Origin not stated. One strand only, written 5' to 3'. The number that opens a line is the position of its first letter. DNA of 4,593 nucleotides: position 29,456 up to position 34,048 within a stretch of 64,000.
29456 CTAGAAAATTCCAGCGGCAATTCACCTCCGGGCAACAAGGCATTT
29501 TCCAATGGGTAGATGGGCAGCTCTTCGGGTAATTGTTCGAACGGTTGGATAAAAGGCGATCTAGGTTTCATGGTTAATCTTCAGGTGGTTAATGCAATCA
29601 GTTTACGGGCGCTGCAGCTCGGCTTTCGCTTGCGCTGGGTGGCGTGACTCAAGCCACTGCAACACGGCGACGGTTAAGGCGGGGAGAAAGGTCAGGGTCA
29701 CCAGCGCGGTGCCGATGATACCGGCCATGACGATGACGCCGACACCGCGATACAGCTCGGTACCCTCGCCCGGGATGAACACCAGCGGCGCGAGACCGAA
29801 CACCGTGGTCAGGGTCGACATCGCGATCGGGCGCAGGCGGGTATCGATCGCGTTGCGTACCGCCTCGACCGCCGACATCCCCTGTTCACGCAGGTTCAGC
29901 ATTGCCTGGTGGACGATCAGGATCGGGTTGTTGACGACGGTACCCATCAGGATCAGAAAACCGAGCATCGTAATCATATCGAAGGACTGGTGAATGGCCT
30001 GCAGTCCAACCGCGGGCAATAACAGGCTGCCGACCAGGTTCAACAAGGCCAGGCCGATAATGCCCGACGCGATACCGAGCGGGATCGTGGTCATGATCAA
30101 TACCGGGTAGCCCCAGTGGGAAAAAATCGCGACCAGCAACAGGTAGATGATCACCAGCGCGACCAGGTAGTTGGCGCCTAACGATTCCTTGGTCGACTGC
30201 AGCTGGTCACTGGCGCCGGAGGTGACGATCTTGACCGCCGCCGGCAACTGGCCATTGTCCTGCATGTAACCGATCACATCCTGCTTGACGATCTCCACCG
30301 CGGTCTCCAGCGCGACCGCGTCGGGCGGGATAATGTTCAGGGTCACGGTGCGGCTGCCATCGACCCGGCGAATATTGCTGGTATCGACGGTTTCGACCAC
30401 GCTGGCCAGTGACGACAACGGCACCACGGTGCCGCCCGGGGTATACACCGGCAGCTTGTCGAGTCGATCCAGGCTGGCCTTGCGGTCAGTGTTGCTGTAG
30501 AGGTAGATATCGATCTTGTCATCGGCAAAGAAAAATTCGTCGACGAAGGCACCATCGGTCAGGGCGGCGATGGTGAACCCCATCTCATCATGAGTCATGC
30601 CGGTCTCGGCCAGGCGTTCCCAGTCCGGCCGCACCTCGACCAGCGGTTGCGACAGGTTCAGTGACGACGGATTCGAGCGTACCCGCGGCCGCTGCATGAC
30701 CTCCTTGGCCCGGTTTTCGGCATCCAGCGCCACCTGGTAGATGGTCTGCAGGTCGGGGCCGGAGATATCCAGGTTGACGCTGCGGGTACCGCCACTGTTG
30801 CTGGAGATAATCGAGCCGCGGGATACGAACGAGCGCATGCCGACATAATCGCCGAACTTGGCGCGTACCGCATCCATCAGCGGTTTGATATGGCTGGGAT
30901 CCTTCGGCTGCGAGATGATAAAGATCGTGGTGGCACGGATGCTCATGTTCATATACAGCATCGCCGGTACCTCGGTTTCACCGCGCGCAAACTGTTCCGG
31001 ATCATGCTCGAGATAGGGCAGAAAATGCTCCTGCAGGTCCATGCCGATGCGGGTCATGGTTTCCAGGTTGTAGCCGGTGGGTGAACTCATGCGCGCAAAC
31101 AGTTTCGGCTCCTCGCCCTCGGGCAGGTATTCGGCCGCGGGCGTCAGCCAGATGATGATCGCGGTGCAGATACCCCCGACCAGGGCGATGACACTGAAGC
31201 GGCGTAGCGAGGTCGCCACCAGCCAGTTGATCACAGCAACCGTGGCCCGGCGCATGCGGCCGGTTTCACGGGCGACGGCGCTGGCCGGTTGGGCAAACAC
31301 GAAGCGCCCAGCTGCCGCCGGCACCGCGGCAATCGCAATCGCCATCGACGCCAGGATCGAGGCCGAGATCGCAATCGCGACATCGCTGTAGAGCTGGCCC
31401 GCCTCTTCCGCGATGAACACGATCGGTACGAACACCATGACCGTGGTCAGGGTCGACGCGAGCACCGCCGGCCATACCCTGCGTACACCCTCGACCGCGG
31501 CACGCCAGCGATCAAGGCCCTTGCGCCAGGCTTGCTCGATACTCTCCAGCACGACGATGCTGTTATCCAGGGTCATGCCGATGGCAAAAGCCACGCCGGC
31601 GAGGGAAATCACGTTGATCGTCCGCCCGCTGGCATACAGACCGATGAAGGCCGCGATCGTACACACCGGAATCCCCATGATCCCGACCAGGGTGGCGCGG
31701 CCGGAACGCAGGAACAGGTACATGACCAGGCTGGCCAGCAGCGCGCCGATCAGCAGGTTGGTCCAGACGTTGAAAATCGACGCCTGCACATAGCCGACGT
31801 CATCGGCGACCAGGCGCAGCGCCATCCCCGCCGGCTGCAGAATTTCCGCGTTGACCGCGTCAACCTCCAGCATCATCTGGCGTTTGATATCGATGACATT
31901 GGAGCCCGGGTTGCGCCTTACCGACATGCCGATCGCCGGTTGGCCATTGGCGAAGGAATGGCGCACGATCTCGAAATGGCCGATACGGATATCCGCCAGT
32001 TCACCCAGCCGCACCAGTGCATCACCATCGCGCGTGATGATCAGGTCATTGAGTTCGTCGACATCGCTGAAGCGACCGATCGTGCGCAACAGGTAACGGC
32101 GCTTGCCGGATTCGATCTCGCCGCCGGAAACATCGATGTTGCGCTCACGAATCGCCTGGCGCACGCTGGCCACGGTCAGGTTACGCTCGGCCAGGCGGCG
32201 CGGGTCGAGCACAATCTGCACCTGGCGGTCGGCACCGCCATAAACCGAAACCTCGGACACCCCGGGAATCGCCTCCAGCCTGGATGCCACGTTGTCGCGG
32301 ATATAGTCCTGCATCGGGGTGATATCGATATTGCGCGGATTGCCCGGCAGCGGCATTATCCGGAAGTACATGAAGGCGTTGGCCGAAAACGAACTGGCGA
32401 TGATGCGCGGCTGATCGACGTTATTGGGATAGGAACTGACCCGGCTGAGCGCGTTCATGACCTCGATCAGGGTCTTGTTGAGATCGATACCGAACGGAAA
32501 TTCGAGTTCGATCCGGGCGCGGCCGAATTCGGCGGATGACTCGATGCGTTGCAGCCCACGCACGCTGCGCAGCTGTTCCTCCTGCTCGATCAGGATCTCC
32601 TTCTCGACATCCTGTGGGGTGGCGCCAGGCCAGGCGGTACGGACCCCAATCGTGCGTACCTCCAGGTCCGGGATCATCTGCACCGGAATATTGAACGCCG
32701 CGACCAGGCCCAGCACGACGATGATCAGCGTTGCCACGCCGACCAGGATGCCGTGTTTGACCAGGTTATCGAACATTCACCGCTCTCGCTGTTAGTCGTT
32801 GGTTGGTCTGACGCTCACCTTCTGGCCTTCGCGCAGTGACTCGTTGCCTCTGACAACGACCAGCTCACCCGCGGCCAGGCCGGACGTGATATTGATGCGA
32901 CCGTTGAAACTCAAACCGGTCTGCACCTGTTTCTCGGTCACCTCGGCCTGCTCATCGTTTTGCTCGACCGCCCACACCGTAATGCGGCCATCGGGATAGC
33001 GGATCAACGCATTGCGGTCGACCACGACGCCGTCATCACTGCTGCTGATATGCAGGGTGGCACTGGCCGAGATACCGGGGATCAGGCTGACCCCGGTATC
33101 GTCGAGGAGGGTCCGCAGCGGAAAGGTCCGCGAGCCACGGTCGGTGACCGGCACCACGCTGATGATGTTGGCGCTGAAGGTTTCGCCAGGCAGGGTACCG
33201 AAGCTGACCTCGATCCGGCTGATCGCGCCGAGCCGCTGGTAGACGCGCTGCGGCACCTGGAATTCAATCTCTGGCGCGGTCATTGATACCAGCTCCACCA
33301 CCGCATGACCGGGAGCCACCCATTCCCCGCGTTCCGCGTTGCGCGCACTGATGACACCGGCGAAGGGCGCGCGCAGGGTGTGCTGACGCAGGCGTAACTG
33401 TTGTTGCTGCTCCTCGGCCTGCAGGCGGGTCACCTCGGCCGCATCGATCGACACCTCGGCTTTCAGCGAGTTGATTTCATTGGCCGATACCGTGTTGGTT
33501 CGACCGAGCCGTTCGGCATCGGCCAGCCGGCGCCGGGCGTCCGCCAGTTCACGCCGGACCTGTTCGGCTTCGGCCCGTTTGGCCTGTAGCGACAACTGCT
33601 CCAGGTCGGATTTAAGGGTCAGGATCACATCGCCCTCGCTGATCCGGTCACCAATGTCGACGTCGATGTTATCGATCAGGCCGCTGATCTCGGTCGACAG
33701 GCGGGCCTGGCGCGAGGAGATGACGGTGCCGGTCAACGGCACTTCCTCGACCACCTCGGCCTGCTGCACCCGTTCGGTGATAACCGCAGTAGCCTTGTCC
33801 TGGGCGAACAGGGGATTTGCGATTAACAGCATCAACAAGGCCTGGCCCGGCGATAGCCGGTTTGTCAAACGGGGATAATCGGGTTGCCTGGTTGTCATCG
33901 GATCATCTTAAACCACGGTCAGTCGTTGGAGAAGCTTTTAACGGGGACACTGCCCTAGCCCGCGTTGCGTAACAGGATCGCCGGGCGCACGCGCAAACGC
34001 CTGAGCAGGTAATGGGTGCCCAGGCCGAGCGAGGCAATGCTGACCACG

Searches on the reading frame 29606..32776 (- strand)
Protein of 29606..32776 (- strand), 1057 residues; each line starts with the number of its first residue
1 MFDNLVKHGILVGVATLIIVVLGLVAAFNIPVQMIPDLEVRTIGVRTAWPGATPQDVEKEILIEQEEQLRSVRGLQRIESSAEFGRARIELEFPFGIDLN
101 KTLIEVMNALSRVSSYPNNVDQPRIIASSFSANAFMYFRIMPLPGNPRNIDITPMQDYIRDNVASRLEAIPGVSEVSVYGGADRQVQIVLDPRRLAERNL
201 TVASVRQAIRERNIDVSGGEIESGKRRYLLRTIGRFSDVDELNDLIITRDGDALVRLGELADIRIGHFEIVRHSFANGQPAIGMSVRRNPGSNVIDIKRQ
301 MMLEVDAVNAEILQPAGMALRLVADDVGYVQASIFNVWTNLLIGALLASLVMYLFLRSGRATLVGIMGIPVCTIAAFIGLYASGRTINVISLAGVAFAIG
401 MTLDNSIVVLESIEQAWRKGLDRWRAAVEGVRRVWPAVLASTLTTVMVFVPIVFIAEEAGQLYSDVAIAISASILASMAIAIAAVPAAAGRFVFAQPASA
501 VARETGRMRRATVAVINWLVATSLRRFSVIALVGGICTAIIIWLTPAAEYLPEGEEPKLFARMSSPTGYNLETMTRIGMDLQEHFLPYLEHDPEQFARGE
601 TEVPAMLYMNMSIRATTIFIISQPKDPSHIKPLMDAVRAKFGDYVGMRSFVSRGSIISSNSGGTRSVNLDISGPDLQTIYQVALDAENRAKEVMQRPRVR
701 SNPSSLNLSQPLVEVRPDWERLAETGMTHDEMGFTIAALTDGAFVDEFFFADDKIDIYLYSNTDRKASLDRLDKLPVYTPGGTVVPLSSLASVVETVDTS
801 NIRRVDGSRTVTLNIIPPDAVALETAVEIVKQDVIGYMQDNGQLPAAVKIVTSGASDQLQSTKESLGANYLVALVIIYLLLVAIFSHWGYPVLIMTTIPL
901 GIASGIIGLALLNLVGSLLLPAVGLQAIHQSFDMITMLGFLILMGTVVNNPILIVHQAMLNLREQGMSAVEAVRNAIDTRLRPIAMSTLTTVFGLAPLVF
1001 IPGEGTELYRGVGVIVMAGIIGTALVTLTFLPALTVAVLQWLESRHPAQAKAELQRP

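Call 89: search_protein_families(library=pfam, proteins=[window:29606-32776:-], max_evalue=0.00001)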
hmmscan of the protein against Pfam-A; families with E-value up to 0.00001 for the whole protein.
window:29606-32776:- (1057 aa): 2 families
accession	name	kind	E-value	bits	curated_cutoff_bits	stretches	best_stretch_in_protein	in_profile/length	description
PF00873.25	ACR_tran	-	3e-181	605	28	1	5-1036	5-1018/1021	AcrB/AcrD/AcrF family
PF03176.21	MMPL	-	2.4e-06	27.2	20.5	1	854-1042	133-306/333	MMPL family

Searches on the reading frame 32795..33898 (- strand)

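Call 89: search_protein_families(library=pfam, proteins=[window:32795-33898:-], max_evalue=0.00001)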
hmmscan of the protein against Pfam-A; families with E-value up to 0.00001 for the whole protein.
window:32795-33898:- (368 aa): 2 families
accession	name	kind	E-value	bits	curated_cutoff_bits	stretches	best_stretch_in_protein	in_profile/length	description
PF16576.10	HlyD_D23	-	8.1e-21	74.7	30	1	61-277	16-213/214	Barrel-sandwich domain of CusB or HlyD membrane-fusion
PF13437.12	HlyD_3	-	6.2e-17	62.7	22.2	1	174-275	1-106/106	HlyD family secretion protein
